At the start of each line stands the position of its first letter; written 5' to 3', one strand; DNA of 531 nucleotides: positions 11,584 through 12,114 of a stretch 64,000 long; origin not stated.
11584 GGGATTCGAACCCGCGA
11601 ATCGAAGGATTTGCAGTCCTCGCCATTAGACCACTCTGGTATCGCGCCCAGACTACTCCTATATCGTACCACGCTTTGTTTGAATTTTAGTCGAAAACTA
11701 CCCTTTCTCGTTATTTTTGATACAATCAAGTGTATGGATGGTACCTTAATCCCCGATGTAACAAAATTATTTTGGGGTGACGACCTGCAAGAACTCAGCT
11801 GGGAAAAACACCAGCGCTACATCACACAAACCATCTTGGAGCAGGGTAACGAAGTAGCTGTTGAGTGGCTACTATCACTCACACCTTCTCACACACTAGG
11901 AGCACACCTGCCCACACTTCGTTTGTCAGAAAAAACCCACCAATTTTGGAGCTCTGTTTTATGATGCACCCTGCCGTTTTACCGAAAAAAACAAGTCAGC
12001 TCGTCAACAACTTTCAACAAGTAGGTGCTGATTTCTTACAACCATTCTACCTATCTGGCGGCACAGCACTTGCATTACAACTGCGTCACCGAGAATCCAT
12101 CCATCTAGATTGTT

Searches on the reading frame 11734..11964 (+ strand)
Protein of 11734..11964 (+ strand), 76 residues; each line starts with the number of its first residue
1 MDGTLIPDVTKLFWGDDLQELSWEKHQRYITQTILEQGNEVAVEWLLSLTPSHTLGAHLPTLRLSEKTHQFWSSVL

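Call 5: search_protein_families(library=pfam, proteins=[window:11734-11961:+], max_evalue=1)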
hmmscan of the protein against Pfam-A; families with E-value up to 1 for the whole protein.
seq(76 aa): 2 families
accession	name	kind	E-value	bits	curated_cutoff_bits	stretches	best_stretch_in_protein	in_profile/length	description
PF21956.1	DUF6922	-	9.7e-09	35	27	1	11-48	4-41/52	Family of unknown function (DUF6922)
PF16177.11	ACAS_N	-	0.083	13.1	27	1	13-45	15-43/55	Acetyl-coenzyme A synthetase N-terminus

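Call 6: search_protein_families(library=ncbifam, proteins=[window:11734-11961:+], max_evalue=1)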
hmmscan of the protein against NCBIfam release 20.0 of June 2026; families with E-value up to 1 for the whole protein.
seq(76 aa): 0 families

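Call 7: search_protein_families(library=padloc, proteins=[window:11734-11961:+], max_evalue=1)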
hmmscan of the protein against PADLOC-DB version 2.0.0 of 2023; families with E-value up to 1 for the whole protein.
seq(76 aa): 0 families

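Call 9: find_encoding_contigs(protein=window:11734-11964:+, flank=10000)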
Protein window:11734-11964:+ (76 aa): 1 contig read that carries it; 1 place shown.
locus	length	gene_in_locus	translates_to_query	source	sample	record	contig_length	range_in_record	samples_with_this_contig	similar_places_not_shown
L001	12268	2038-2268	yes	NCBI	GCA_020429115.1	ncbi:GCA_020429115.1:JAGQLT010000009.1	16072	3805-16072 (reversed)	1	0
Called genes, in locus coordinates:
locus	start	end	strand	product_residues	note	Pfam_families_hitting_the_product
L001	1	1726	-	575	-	PF09972:DUF2207, PF20990:DUF2207_C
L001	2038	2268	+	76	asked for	PF21956:DUF6922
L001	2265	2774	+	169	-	PF08843:AbiEii (faint)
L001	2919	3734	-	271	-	-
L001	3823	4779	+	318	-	PF05697:Trigger_N, PF05698:Trigger_C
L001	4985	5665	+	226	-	PF18904:DUF5660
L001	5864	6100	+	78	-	-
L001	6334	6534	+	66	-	-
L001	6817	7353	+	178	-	PF05198:IF3_N, PF00707:IF3_C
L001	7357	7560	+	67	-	PF01632:Ribosomal_L35p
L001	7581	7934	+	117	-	PF00453:Ribosomal_L20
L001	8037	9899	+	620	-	PF01411:tRNA-synt_2c, PF02912:Phe_tRNA-synt_N, PF01409:tRNA-synt_2d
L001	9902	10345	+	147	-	PF01936:NYN (weak)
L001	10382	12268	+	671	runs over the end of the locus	PF03483:B3_4, PF03484:B5, PF17759:tRNA_synthFbeta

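Call 13: list_cluster_members(proteins=[P0001, window:11734-11961:+])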
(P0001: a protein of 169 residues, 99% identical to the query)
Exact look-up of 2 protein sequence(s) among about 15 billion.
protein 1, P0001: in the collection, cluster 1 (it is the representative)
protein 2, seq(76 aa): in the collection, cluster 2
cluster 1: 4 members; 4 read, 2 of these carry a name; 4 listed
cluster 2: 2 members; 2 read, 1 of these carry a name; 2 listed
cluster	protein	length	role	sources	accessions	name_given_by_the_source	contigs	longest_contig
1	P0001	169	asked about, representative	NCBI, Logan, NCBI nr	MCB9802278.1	MAG: nucleotidyl transferase AbiEii/AbiGii toxin family protein [Pseudomonadales ... | nucleotidyl transferase AbiEii/AbiGii toxin family protein [Pseudomonadales bacterium]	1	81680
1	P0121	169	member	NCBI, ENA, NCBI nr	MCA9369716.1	hypothetical protein KC686_01010 [Candidatus Woesebacteria bacterium] | hypothetical protein [Candidatus Woesebacteria bacterium]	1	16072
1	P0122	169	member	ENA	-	-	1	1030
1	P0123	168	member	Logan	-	-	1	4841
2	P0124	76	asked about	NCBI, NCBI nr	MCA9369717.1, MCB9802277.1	MAG: hypothetical protein H6774_04280 [Pseudomonadales bacterium] | hypothetical protein [Candidatus Woesebacteria bacterium]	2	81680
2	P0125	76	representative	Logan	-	-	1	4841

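Call 15: find_encoding_contigs(protein=P0123, flank=5000)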
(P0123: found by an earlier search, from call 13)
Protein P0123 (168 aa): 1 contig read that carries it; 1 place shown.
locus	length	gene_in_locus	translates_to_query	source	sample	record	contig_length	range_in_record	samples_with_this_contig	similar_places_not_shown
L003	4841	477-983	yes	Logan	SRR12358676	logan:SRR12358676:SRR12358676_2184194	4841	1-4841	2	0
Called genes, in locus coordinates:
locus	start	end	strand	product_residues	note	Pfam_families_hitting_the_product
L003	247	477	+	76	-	PF21956:DUF6922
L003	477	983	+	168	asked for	PF08843:AbiEii (faint)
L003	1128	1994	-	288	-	-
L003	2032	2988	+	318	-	PF05697:Trigger_N, PF05698:Trigger_C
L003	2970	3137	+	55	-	-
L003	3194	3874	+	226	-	PF18904:DUF5660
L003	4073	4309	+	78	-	-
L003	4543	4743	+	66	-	-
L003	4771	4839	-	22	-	?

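Call 16: find_encoding_contigs(protein=P0122, flank=5000)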
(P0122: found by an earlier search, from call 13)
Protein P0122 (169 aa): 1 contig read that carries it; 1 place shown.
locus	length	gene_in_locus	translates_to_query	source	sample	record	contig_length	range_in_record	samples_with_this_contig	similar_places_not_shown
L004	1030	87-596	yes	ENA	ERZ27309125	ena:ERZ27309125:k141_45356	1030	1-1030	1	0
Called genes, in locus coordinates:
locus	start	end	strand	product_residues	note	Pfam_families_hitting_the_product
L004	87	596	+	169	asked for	PF08843:AbiEii (faint)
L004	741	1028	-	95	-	?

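Call 30: find_homologous_proteins(query=window:11734-11961:+)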
Query seq(76 aa) (76 aa): 1 proteins with E <= 0.001 among 1 candidates.
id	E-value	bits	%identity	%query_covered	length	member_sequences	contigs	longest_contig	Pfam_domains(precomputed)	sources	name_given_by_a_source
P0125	1.4e-43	163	99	100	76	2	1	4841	PF21956.2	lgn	-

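Call 34: find_homologous_proteins(query=A2)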
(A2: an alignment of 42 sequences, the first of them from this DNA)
Query A2 (42 sequences) (76 aa, profile of the alignment): 226 proteins with E <= 0.001 among 326 candidates; the best 120 are listed.
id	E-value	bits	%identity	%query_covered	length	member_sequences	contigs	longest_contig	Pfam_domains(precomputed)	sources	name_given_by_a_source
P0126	1.6e-30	122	43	100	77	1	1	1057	PF21956.2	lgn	-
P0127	3.0e-30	122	53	96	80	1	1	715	PF21956.2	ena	-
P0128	7.5e-30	120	47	100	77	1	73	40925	PF21956.2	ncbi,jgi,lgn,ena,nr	ncbi:MAG: hypothetical protein COZ34_02290 [Candidatus Pacebacteria bacterium CG_4_10_14_3_um_filter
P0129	1.1e-29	120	42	95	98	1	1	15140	PF21956.2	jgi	jgi:hypothetical protein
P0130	1.2e-29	120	54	100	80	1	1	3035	PF21956.2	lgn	-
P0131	1.6e-29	119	47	100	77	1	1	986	PF21956.2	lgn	-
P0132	2.8e-29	118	56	89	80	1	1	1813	PF21956.2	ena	-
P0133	3.7e-29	118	44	89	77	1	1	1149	PF21956.2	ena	-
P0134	5.7e-29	117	47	100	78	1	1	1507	PF21956.2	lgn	-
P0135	5.8e-29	117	45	91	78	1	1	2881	PF21956.2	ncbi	ncbi:MAG: DUF6922 domain-containing protein [Candidatus Levyibacteriota bacterium]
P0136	6.4e-29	117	42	84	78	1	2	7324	PF21956.2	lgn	-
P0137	6.8e-29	117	42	95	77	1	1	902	PF21956.2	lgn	-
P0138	8.4e-29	117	49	93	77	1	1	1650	PF21956.2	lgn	-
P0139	8.7e-29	117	46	86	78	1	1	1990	PF21956.2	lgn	-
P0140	1.3e-28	116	41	89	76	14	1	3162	PF21956.2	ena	-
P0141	1.7e-28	116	46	100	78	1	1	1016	PF21956.2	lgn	-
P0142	1.9e-28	116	43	97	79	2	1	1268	PF21956.2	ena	-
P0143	2.2e-28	116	44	100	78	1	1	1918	PF21956.2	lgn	-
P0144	2.7e-28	115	45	86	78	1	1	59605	PF21956.2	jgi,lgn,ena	-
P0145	3.1e-28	115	46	100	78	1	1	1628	PF21956.2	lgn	-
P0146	3.4e-28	115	45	100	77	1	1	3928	PF21956.2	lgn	-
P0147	3.9e-28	115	41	96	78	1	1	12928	PF21956.2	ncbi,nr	ncbi:MAG TPA: hypothetical protein VNA13_01625 [Xanthomonadales bacterium]|nr:hypothetical protein [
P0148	4.0e-28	115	48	100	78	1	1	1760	PF21956.2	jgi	jgi:hypothetical protein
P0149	4.3e-28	115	43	89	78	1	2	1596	PF21956.2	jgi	-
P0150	4.5e-28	115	41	100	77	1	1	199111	PF21956.2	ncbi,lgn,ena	-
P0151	5.6e-28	114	43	96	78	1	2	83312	PF21956.2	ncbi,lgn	-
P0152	5.7e-28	114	41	96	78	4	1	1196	PF21956.2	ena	-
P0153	6.0e-28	114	46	93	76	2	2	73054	PF21956.2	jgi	jgi:hypothetical protein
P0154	6.9e-28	114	43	91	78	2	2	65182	PF21956.2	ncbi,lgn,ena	ncbi:MAG: hypothetical protein AAB553_00220 [Patescibacteria group bacterium]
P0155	9.1e-28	114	44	100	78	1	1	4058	PF21956.2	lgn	-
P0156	1.3e-27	113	45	100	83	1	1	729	PF21956.2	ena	-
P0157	1.3e-27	113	42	100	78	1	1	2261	PF21956.2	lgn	-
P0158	1.3e-27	113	44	95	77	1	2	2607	PF21956.2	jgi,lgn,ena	-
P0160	1.8e-27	113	42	96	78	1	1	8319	PF21956.2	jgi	jgi:hypothetical protein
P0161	2.5e-27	112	45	100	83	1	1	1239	PF21956.2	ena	-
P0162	2.5e-27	112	47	99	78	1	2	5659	PF21956.2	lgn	-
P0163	2.8e-27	112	44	92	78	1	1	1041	PF21956.2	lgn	-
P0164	3.7e-27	112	48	97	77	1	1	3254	PF21956.2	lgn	-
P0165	4.1e-27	112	41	89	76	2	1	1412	PF21956.2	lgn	-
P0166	5.1e-27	111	58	89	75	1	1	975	PF21956.2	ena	-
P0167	5.3e-27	111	41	97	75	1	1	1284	PF21956.2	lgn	-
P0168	6.3e-27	111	47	93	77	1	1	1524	PF21956.2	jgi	jgi:hypothetical protein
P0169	7.8e-27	111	50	95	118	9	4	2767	PF21956.2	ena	-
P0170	8.7e-27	111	38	95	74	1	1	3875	PF21956.2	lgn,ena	-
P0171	8.9e-27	110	51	100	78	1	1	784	PF21956.2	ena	-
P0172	1.4e-26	110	40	93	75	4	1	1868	PF21956.2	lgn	-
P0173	1.6e-26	110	46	96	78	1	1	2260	PF21956.2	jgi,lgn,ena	-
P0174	1.9e-26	109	44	100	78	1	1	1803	PF21956.2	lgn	-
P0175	3.3e-26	109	40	89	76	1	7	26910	PF21956.2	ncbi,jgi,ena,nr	nr:hypothetical protein [uncultured bacterium]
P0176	4.1e-26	108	53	89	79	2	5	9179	PF21956.2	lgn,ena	-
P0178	7.6e-26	107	40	95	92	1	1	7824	PF21956.2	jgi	-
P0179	1.1e-25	107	46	95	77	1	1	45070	PF21956.2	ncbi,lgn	-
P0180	1.3e-25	107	48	87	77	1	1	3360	PF21956.2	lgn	-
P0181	1.3e-25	107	41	93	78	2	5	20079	PF21956.2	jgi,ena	-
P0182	1.5e-25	107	39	92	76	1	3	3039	PF21956.2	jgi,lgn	jgi:hypothetical protein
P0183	1.7e-25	106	39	91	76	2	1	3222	PF21956.2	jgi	-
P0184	1.8e-25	106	43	97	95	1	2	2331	PF21956.2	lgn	-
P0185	1.9e-25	106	47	89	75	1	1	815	PF21956.2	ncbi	-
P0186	2.1e-25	106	46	89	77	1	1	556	PF21956.2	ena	-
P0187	2.4e-25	106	41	89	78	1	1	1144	PF21956.2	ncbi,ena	-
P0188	3.9e-25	105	39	84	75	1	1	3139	PF21956.2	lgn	-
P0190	9.0e-25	104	47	89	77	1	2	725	PF21956.2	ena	-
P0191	1.2e-24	104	42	96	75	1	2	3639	PF21956.2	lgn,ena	-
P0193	1.9e-24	103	34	86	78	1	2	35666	PF21956.2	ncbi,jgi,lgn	jgi:hypothetical protein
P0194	2.0e-24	103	44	89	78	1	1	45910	PF21956.2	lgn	-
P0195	2.5e-24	103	39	100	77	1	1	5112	PF21956.2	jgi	-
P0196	3.4e-24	102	50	87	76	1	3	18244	PF21956.2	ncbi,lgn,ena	-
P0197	3.8e-24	102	38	84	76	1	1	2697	PF21956.2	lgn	-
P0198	6.1e-24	101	38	84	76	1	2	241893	PF21956.2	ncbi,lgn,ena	-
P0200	8.2e-24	101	37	86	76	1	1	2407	PF21956.2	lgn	-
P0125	1.8e-23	100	99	100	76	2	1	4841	PF21956.2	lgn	-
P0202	2.3e-23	100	38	86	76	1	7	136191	PF21956.2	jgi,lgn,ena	-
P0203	3.4e-23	99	38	86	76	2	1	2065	PF21956.2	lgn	-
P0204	4.5e-23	99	41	91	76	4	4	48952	PF21956.2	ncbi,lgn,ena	-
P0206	5.3e-23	98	41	84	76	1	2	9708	PF21956.2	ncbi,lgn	-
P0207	1.0e-22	97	33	84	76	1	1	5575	PF21956.2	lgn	-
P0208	1.9e-22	97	41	83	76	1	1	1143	PF21956.2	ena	-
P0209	7.2e-22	95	41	84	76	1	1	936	PF21956.2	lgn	-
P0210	2.2e-21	93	29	92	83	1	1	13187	PF21956.2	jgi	-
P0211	3.2e-21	93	29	93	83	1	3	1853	PF21956.2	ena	-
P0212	1.2e-20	91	37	87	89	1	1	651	PF21956.2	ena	-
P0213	1.6e-20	90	37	91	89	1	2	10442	PF21956.2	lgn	-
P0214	1.9e-20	90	38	100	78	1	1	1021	PF21956.2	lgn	-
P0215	2.3e-20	90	25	89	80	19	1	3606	PF21956.2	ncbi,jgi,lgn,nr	ncbi:MAG: hypothetical protein MUO68_21685 [Desulfobacteraceae bacterium]|jgi:hypothetical protein|n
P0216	2.8e-20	90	28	89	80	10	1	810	PF21956.2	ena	-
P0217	2.8e-20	90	28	89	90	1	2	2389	PF21956.2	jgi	jgi:hypothetical protein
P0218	2.9e-20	90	33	89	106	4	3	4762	PF21956.2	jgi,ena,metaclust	jgi:hypothetical protein|metaclust:\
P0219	2.9e-20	90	33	95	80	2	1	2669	PF21956.2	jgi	jgi:hypothetical protein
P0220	4.4e-20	89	32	100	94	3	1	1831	PF21956.2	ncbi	-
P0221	4.8e-20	89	24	100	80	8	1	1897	PF21956.2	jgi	-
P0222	5.4e-20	89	28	89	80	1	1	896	PF21956.2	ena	-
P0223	6.0e-20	89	32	93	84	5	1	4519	PF21956.2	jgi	jgi:hypothetical protein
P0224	6.8e-20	88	39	97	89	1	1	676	PF21956.2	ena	-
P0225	7.2e-20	88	31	100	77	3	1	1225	PF21956.2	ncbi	-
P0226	8.3e-20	88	41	88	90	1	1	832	PF21956.2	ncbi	-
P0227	8.3e-20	88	26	89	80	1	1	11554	PF21956.2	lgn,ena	-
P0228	9.6e-20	88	26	100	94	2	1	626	PF21956.2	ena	-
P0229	1.0e-19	88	26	89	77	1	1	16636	PF21956.2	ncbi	-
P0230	1.1e-19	88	29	89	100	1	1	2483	PF21956.2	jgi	jgi:hypothetical protein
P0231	1.2e-19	88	26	89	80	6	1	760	PF21956.2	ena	-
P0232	1.3e-19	88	26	100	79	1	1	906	PF21956.2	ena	-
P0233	1.3e-19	88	26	100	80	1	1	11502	PF21956.2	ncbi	-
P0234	1.4e-19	87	27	100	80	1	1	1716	PF21956.2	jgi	-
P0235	1.5e-19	87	26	100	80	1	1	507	PF21956.2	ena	-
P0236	1.5e-19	87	36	91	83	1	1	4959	PF21956.2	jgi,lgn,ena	-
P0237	1.5e-19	87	26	89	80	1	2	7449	PF21956.2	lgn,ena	-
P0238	1.6e-19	87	26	100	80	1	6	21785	PF21956.2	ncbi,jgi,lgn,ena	jgi:hypothetical protein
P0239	1.7e-19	87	26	100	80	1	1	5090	PF21956.2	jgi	jgi:hypothetical protein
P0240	1.9e-19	87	33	93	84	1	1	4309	PF21956.2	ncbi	-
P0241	2.1e-19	87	27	100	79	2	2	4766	PF21956.2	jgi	-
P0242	2.3e-19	87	24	100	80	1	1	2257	PF21956.2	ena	-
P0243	2.3e-19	87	26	100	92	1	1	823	PF21956.2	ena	-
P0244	2.4e-19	87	26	89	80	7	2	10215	PF21956.2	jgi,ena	-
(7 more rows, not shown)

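Call 51: predict_structure(alignment_id=A3)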
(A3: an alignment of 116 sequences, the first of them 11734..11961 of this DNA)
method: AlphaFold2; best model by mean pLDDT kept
length: 76 residues; sequences in the alignment: 116
mean_pLDDT: 90.0   pTM: 0.78
mean pLDDT of the five models: 90.0, 90.0, 89.5, 87.7, 87.5
residues with pLDDT >= 90: 53; 70-90: 20; 50-70: 3; < 50: 0
segments of 3 or more residues with pLDDT < 50: none
pLDDT, mean of each block of 10 residues (from residue 1): 77 87 91 95 93 92 95 93
secondary structure, 60 per line:
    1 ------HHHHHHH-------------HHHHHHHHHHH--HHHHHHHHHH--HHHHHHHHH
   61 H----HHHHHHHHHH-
elements in order: H7-13 H27-37 H40-49 H52-61 H66-75

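Call 54: fold_search(model_id=the predicted structure, library=pdb)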
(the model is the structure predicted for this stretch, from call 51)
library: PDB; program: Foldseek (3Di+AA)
matches with E <= 10: 3; with E <= 0.001: 0
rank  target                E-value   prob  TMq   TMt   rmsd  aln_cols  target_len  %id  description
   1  9gtv_A                5.8e+00  0.04  0.28  0.14  12.1        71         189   14  Crystal structure of RamR with Tyr59 replaced with para-boronophenylalanine (boronate form) (released 2024-12-25)
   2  9k86_A                7.5e+00  0.02  0.22  0.11  12.3        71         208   21  Cryo-EM structure of designed zinc-induced filament Fiber-n6-Zn1-HEHE-410 (released 2025-10-29)
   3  6hep_B                7.9e+00  0.02  0.27  0.10  13.3        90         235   18  Crystal structure of human 14-3-3 beta in complex with CFTR R-domain peptide pS753-pS768 (released 2018-10-24)

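Call 62: find_encoding_contigs(protein=P0238, flank=3000, max_places=4)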
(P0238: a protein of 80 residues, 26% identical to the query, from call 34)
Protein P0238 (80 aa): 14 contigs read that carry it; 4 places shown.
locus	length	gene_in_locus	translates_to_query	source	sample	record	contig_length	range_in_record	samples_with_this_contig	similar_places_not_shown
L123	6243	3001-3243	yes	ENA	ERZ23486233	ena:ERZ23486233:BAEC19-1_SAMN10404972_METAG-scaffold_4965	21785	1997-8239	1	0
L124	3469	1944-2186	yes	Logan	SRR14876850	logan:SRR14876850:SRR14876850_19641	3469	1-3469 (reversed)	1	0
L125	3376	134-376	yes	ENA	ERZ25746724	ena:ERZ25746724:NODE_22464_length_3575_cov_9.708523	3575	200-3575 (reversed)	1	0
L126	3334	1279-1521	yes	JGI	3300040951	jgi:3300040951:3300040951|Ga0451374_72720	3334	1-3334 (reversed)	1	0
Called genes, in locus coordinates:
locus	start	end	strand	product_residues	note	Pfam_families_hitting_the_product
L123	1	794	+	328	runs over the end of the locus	-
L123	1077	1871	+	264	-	PF03372:Exo_endo_phos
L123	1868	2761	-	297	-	PF01261:AP_endonuc_2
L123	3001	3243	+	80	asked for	PF21956:DUF6922 (weak)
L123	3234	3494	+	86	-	PF08843:AbiEii (weak)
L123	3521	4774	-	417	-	PF13657:Couple_hipA, PF07804:HipA_C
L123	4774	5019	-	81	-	PF01381:HTH_3 (weak)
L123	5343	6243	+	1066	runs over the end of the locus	PF27218:MJ0043_C, PF00580:UvrD-helicase, PF13604:AAA_30 (faint), PF13245:AAA_19, PF13361:UvrD_C, PF13538:UvrD_C_2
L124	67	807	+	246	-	PF03372:Exo_endo_phos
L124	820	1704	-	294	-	PF01261:AP_endonuc_2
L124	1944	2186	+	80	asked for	PF21956:DUF6922 (weak)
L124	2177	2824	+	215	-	PF08843:AbiEii (weak)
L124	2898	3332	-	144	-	-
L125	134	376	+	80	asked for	PF21956:DUF6922 (weak)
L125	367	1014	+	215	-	PF08843:AbiEii (weak)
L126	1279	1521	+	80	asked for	PF21956:DUF6922 (weak)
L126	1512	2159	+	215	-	PF08843:AbiEii (weak)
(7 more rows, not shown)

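Call 63: find_encoding_contigs(protein=P0215, flank=3000, max_places=3)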
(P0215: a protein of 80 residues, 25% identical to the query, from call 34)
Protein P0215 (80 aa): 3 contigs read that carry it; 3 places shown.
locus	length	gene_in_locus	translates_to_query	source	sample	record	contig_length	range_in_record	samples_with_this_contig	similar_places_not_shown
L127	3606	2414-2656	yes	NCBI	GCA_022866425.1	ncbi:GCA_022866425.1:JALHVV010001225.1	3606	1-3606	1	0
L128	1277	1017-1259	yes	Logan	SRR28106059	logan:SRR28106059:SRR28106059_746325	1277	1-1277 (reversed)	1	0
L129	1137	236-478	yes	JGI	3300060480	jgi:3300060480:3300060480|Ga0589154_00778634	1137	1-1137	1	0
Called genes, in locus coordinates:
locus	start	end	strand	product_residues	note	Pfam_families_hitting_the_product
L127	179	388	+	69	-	PF07638:Sigma70_ECF (weak), PF08281:Sigma70_r4_2, PF04545:Sigma70_r4, PF22233:PhyR_sigma-like (weak)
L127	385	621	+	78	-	PF13490:zf-HC2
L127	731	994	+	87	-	PF04221:RelB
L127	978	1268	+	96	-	PF15738:YafQ_toxin, PF05016:ParE_toxin (weak)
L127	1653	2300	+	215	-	PF08843:AbiEii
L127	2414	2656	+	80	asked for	PF21956:DUF6922 (weak)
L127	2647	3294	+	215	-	PF08843:AbiEii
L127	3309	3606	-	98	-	?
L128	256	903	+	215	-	PF08843:AbiEii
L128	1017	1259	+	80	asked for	PF21956:DUF6922 (weak)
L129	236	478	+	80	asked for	PF21956:DUF6922 (weak)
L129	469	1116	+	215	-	PF08843:AbiEii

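Call 66: search_solved_structures(query=A3, max_evalue=10)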
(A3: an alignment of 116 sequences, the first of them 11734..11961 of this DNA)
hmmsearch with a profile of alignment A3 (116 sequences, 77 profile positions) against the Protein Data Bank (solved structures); distinct sequences matched with E-value up to 10: 13.
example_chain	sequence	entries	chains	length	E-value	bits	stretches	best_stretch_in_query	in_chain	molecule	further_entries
3h3d_X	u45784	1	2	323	0.0017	21.4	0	19-55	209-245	Maternal protein pumilio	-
5kl1_A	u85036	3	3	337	0.0051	19.9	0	19-55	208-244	Maternal protein pumilio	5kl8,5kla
5ykh_A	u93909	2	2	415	0.019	18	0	19-41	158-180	Pumilio homolog 1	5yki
6noc_A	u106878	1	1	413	0.076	16.1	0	19-41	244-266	Fem-3 mRNA-binding factor 2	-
6noh_A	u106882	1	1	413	0.32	14.1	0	19-41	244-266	Fem-3 mRNA-binding factor 2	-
6nof_A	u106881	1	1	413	0.34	14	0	19-41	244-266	Fem-3 mRNA-binding factor 2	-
3q0q_A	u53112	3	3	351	0.65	13.1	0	19-51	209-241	Pumilio homolog 2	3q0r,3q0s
9pmm_A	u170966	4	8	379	0.69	13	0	17-43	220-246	PUM-HD domain-containing protein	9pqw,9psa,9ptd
3gvo_A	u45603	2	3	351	0.73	13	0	19-51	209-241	Pumilio homolog 2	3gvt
9pqv_A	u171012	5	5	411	0.93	12.6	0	17-43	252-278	PUM-HD domain-containing protein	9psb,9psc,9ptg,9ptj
3qgb_A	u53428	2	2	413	1.1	12.4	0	19-41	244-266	Fem-3 mRNA-binding factor 2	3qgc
3bsb_A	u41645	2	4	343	1.5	12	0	19-41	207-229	Pumilio homolog 1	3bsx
1ib2_A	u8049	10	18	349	1.5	11.9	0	19-41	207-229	PUMILIO 1 | Pumilio homolog 1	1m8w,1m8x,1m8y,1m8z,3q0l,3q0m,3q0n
